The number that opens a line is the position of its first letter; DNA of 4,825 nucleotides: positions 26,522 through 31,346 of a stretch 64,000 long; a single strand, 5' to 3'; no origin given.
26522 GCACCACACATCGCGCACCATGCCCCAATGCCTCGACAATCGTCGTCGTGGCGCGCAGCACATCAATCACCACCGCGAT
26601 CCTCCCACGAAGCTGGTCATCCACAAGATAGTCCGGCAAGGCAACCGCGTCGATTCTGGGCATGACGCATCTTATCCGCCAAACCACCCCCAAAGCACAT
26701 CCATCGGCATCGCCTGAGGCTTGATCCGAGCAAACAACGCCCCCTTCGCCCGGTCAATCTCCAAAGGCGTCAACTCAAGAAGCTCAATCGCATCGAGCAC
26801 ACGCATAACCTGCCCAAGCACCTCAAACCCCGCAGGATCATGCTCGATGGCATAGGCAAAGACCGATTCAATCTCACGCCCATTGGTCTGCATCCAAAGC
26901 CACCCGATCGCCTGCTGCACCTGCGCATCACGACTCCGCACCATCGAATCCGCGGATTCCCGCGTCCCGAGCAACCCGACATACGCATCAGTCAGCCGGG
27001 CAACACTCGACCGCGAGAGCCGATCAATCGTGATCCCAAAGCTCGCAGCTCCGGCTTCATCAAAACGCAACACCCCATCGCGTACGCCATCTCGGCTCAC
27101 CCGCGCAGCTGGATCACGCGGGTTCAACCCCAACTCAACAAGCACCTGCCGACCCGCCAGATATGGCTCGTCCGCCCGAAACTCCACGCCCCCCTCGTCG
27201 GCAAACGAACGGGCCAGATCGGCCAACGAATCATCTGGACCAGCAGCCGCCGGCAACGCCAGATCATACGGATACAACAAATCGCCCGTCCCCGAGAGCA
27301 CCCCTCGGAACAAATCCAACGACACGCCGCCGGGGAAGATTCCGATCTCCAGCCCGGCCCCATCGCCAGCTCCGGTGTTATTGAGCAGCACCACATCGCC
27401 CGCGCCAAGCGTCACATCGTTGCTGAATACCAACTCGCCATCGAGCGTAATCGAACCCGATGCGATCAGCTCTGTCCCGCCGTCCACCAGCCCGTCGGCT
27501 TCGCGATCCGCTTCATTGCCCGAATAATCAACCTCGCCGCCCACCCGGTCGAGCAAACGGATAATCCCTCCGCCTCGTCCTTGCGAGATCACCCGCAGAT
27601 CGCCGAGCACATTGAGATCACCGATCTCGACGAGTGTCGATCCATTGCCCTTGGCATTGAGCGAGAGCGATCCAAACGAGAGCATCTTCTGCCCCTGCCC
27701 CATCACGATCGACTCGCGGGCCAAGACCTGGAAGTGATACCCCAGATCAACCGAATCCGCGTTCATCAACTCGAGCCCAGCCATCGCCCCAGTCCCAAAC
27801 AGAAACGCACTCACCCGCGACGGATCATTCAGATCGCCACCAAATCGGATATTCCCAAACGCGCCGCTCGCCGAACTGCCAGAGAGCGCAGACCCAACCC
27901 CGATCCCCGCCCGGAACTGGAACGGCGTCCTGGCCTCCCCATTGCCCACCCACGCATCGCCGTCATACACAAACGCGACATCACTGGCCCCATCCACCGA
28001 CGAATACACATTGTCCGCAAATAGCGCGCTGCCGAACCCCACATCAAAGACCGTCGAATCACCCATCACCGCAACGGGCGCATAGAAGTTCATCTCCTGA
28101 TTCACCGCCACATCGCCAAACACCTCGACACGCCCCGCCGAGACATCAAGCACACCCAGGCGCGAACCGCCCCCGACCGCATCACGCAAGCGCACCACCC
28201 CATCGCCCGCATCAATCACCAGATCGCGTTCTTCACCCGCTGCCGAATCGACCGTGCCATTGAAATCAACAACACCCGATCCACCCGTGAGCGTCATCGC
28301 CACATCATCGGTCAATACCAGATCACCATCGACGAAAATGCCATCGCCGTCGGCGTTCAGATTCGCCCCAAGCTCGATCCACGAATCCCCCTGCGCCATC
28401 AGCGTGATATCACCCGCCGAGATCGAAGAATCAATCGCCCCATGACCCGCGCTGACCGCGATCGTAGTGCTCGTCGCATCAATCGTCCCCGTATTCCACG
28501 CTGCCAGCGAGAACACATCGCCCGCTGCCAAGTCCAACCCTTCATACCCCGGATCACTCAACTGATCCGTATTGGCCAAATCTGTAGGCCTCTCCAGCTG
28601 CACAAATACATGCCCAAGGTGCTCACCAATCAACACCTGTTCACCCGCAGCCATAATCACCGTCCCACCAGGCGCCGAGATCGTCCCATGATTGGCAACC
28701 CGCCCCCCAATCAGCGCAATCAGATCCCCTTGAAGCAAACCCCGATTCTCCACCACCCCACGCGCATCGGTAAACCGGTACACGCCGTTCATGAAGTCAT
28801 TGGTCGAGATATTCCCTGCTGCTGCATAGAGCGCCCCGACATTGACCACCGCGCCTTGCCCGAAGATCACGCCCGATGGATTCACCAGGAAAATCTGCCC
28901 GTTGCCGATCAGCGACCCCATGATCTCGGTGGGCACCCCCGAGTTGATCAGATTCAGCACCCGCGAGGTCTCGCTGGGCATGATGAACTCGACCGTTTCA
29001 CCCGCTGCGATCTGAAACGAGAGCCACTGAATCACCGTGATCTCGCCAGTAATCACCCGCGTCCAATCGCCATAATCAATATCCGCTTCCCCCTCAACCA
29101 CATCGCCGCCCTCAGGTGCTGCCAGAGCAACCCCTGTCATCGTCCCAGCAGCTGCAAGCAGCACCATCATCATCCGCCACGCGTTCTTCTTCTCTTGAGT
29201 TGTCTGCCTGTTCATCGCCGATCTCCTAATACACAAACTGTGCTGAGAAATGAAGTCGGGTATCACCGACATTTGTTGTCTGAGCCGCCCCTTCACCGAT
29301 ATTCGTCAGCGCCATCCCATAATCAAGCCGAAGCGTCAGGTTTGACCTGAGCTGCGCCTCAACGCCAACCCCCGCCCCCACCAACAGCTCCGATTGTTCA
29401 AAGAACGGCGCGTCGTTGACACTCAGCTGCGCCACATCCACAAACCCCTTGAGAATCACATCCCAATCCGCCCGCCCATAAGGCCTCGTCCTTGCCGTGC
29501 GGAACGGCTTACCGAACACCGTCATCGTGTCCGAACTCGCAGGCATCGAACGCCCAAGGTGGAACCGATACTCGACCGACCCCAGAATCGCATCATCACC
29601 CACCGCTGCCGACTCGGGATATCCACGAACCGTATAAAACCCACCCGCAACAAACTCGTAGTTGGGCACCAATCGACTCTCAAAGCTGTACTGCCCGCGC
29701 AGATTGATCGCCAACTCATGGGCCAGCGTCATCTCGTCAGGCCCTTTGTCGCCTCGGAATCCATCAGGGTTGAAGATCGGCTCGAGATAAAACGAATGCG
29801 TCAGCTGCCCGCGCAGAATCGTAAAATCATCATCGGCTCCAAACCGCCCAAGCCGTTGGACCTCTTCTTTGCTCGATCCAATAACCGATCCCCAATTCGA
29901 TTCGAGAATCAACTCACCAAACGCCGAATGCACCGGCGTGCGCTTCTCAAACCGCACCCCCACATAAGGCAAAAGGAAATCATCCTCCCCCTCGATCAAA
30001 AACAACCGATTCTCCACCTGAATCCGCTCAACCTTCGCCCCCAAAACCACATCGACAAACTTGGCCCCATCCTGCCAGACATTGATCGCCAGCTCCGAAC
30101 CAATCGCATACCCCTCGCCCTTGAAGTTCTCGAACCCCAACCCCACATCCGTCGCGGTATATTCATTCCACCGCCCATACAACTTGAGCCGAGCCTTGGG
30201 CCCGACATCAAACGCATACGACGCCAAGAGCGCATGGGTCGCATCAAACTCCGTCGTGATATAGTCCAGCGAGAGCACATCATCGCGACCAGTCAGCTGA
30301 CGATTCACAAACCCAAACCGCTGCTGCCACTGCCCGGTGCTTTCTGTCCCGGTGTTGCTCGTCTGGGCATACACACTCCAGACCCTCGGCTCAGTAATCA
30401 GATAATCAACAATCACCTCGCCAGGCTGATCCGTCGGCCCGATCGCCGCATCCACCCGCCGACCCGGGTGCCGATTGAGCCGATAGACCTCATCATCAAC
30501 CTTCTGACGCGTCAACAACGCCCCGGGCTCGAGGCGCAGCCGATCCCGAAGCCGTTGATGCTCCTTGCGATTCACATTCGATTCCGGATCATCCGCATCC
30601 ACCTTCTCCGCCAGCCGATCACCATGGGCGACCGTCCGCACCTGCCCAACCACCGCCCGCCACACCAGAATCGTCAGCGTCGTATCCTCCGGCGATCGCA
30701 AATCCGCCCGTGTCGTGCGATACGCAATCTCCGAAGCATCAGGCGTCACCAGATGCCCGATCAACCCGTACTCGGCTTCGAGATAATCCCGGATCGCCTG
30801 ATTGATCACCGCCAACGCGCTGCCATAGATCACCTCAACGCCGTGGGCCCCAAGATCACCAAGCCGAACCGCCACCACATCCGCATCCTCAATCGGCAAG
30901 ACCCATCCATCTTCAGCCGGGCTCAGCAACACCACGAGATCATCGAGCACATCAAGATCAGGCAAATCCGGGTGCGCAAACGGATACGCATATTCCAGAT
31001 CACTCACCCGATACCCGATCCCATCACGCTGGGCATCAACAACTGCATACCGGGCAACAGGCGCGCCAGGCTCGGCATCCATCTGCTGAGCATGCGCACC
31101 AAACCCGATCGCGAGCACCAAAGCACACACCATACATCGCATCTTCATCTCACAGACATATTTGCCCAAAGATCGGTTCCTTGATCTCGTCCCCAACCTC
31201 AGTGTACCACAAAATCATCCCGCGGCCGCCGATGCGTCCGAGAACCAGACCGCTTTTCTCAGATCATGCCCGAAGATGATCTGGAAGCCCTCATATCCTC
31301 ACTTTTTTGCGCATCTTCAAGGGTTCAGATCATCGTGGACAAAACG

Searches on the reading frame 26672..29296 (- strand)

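Call 53: search_protein_families(library=pfam, proteins=[window:26672-29296:-], max_evalue=0.00001)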
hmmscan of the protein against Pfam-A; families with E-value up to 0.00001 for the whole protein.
window:26672-29296:- (874 aa): 1 family
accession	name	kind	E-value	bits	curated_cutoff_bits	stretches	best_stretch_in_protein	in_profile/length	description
PF05860.19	TPS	-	1.3e-20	74.9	33.5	1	83-297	33-250/252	TPS secretion domain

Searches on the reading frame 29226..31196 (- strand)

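Call 53: search_protein_families(library=pfam, proteins=[window:29226-31196:-], max_evalue=0.00001)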
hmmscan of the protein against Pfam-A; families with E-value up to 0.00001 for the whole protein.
window:29226-31196:- (656 aa): 1 family
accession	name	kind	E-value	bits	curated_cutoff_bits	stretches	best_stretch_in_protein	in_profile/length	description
PF03865.19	ShlB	-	6.1e-11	42.8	22.7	0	497-537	223-262/311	Haemolysin secretion/activation protein ShlB/FhaC/HecB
